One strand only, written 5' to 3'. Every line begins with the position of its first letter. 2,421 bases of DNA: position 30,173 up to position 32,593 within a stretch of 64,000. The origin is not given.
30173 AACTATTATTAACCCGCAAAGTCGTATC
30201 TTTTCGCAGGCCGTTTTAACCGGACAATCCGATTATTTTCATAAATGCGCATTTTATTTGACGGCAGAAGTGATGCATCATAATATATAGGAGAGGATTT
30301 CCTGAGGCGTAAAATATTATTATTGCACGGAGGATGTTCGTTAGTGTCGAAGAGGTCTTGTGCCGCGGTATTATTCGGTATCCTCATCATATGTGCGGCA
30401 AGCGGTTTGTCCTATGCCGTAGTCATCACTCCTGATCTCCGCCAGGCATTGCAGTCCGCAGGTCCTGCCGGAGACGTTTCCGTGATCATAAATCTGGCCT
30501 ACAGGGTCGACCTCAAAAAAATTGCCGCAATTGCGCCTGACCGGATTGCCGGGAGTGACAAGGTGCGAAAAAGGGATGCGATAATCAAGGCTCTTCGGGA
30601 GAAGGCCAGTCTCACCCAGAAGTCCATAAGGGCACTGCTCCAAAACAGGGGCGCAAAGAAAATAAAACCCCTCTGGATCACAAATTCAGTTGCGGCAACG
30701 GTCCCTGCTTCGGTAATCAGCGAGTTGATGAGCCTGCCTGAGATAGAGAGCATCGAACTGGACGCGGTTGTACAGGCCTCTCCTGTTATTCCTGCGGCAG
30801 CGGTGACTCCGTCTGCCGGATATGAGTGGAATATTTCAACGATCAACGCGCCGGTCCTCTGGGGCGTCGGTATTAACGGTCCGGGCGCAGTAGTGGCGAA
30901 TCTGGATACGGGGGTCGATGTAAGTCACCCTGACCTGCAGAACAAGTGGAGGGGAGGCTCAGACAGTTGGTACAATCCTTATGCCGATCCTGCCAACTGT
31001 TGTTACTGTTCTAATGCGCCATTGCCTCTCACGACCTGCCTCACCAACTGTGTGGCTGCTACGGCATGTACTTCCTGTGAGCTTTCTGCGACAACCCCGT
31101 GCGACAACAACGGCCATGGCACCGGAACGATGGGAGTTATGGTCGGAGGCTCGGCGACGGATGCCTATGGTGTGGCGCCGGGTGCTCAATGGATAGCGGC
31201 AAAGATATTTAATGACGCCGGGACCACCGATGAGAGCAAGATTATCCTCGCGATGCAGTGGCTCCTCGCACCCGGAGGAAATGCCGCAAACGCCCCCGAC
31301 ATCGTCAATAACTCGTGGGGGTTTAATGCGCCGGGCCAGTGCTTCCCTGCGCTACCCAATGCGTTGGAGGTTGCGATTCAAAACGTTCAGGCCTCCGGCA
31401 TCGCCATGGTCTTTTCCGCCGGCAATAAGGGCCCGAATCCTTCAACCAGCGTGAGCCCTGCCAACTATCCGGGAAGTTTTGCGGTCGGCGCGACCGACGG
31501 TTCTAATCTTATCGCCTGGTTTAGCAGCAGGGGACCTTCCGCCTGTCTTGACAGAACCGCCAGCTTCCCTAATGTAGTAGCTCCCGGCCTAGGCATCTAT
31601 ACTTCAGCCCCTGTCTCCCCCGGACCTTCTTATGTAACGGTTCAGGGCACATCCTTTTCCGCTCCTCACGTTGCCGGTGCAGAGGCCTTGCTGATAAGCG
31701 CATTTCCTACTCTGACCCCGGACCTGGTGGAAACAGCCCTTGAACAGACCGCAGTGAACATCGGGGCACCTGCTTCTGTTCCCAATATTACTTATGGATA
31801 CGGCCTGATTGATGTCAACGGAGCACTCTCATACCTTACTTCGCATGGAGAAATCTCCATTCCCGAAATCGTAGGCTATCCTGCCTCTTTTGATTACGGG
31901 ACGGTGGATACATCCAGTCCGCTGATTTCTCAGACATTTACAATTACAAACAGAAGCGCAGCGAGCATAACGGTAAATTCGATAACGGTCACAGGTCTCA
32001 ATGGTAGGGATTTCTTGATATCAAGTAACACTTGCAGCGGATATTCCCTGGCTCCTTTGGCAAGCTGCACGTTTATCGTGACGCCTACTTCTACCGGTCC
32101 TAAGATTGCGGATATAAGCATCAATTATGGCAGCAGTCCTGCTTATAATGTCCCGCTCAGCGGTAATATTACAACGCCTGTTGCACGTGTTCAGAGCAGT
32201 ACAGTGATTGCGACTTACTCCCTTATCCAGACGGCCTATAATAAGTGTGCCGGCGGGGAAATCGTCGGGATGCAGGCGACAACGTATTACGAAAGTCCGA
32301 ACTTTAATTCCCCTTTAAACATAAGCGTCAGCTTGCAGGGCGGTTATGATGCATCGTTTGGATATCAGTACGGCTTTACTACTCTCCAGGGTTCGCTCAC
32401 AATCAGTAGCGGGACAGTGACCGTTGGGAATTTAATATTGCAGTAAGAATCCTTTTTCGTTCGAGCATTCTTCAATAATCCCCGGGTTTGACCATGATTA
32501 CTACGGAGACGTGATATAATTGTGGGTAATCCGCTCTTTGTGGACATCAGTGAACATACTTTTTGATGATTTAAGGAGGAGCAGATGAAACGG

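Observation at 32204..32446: An ~80-residue C-terminal module shared by the S8 protease and the giant multicopper oxidase (second copy 38004-38246)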

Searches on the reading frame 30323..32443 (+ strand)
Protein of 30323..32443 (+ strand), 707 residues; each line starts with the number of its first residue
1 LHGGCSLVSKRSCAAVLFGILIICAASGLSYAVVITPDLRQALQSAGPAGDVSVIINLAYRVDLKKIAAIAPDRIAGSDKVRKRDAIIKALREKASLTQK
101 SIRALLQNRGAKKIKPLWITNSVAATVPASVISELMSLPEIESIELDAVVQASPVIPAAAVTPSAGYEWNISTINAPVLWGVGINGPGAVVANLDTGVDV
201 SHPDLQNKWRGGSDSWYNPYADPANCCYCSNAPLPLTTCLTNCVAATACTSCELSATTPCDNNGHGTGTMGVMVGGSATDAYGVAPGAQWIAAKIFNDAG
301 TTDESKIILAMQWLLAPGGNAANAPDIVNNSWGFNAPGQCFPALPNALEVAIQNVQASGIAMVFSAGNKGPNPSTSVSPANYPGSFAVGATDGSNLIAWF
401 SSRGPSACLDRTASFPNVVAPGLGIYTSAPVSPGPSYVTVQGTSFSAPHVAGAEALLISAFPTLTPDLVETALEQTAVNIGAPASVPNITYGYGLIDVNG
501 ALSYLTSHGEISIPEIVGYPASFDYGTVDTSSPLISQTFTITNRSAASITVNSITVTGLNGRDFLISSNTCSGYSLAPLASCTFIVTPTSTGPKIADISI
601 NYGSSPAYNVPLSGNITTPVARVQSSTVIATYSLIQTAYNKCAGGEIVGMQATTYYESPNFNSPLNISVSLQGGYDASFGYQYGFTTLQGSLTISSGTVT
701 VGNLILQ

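Call 6: search_protein_families(library=pfam, proteins=[window:30323-32443:+], max_evalue=0.01)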
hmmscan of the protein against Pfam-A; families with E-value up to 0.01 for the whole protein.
window:30323-32443:+ (707 aa): 1 family
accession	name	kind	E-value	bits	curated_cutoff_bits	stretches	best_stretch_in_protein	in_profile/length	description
PF00082.27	Peptidase_S8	-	2.1e-47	162.3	21.8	1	186-494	1-288/288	Subtilase family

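Call 9: search_protein_families(library=ncbifam, proteins=[window:30323-32443:+], max_evalue=10)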
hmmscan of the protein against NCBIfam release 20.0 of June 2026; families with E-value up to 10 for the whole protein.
window:30323-32443:+ (707 aa): 9 families
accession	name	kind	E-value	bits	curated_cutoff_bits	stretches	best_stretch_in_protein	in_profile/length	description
TIGR03921.1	T7SS_mycosin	equivalog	1.6e-30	106.5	278.75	2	260-503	47-286/353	type VII secretion-associated serine protease mycosin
NF033595.1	denti_PrtP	equivalog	1.2e-14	53.9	300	1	353-505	360-505/606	dentilisin complex serine proteinase subunit PrtP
NF040809.1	germ_prot_CspBA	exception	4.8e-12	44.4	1250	2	385-501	977-1094/1099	bifunctional germination protease/germinant receptor pseudoprotease CspBA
NF012200.0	choice_anch_D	domain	1.2e-10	41.8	45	1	514-605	15-106/108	choice-of-anchor D domain-containing protein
NF040553.1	SGO_0316_fam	subfamily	1.6e-10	39.3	1400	2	415-485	668-739/1486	SGO_0316/SGO_0317 family LPXTG-anchored serine peptidase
NF049966.1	QH_SP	equivalog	7e-10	38.6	165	1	285-481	54-215/219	subtilisin-like serine protease QhpE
TIGR03895.1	protease_PatA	subfamily_domain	2.2e-08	33.3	421.05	1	265-509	1-232/606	PatA/PatG family cyanobactin maturation protease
NF051851.1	AtpSerPepEprS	equivalog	7.3e-07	27.6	1700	2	352-502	217-363/988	autotransporter serine peptidase EprS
NF002053.0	PRK00886.1-2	equivalog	0.14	11.5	319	1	65-132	28-94/243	2-phosphosulfolactate phosphatase family protein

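Call 14: find_encoding_contigs(protein=window:30323-32443:+, flank=10000, max_places=6)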
Protein window:30323-32443:+ (707 aa): no gene with exactly this product is on record in the collection.
